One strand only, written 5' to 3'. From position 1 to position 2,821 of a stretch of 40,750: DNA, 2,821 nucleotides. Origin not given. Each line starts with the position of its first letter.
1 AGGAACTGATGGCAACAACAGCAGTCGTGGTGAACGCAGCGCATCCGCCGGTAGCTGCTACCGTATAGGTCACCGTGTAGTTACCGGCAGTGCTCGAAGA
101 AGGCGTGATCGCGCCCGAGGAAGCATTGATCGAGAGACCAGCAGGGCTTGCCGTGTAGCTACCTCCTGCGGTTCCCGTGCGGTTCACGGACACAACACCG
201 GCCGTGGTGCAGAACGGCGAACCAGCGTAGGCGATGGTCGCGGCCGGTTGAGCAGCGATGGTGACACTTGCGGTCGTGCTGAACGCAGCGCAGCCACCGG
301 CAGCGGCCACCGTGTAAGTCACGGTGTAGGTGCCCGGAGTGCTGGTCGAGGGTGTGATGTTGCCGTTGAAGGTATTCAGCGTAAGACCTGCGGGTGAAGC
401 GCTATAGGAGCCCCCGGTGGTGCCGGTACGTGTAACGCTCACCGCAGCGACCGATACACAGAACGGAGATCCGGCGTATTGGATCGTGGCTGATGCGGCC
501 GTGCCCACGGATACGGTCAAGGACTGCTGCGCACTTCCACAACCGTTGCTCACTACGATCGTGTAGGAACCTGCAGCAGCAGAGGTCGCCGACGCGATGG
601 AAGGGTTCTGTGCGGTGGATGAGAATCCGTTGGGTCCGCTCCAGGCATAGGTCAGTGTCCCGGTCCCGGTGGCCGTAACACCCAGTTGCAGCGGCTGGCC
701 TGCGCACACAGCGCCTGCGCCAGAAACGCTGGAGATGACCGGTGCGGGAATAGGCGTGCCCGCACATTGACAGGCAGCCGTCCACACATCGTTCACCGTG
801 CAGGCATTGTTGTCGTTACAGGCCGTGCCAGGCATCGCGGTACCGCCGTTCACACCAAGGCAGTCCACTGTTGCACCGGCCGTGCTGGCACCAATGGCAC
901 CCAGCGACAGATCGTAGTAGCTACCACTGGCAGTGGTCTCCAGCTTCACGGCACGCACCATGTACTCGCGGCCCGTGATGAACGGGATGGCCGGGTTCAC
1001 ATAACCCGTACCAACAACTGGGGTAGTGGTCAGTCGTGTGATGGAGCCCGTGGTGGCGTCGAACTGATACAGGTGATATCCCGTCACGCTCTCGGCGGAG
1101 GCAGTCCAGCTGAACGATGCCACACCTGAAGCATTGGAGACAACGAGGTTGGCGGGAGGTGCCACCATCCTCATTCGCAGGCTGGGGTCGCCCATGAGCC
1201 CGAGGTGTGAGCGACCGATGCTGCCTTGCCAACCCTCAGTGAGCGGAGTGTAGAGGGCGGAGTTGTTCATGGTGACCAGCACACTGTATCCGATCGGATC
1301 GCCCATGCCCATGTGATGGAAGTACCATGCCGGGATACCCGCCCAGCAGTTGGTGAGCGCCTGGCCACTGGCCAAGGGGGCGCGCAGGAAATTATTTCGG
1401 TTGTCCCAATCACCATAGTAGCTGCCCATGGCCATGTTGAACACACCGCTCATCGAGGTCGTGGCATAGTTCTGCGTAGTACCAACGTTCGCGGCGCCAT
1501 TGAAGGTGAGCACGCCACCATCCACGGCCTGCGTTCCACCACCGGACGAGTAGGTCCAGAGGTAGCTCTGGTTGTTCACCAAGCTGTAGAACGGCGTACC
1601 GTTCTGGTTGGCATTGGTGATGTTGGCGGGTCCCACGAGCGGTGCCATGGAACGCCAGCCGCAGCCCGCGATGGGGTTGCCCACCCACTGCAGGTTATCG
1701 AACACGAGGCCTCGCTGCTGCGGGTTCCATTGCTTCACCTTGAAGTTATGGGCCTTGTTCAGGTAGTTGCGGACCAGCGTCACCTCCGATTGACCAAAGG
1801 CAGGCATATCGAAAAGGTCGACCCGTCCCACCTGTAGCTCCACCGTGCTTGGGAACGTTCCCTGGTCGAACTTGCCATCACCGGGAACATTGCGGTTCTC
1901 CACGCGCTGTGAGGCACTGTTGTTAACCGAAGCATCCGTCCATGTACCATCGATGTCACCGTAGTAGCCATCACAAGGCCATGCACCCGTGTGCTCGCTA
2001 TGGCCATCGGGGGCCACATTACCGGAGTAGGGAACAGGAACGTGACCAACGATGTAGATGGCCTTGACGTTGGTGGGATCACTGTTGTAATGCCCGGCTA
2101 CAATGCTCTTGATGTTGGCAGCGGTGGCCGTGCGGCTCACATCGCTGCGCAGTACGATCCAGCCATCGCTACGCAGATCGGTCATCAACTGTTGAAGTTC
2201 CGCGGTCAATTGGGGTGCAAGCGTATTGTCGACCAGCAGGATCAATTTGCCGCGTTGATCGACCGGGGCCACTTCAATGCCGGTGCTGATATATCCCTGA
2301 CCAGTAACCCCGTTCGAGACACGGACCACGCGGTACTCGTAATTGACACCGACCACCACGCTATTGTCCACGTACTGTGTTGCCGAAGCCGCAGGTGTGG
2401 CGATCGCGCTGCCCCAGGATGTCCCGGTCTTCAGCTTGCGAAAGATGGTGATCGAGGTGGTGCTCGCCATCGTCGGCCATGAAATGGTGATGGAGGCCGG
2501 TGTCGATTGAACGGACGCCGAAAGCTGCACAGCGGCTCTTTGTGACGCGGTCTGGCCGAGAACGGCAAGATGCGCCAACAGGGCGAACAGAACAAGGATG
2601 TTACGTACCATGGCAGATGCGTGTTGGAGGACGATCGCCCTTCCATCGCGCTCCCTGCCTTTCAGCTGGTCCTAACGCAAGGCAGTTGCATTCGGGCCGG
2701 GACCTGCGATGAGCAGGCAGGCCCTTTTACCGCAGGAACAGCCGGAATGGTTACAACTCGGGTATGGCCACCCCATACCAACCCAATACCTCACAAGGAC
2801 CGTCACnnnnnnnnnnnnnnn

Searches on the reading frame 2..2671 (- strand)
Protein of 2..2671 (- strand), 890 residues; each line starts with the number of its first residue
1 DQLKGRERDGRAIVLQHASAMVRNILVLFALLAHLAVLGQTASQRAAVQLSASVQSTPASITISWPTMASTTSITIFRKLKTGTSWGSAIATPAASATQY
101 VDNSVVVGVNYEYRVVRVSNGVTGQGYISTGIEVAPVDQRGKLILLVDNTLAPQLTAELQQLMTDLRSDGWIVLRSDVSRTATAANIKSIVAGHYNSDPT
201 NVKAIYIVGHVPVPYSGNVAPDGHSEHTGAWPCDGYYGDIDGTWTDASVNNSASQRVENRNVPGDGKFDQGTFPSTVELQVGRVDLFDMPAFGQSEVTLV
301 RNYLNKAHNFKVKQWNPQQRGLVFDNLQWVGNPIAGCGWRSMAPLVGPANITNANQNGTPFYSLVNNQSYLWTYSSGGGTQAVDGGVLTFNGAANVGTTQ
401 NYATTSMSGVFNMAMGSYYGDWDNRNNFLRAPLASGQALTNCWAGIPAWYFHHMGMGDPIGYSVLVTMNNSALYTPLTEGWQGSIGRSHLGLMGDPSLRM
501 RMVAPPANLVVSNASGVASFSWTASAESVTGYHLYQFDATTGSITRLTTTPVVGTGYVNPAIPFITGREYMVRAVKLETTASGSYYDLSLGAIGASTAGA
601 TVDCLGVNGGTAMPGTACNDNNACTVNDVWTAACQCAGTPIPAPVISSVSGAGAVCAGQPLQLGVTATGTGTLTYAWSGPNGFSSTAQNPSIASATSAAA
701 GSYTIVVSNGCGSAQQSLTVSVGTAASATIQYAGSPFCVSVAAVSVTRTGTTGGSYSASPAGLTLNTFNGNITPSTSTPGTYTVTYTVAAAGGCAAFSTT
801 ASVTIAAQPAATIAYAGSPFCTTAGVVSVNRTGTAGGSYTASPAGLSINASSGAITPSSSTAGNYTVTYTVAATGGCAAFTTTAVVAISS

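Call 20: search_protein_families(library=pfam, proteins=[window:2-2671:-], max_evalue=0.001)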
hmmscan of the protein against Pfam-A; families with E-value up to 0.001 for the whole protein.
window:2-2671:- (890 aa): 4 families
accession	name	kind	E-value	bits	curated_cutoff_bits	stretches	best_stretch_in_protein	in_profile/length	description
PF18911.6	PKD_4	-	3.3e-05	24.3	27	0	643-720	3-81/85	PKD domain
PF16403.11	Bact_surface_Ig-like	-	3.7e-05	24.1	27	0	776-794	43-61/71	Bacterial surface protein, Ig-like domain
PF05345.18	He_PIG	-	0.00019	22.2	24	0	725-805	7-93/96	Putative Ig domain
PF00801.26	PKD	-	0.00023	21.5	23.5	1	653-722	9-80/80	PKD domain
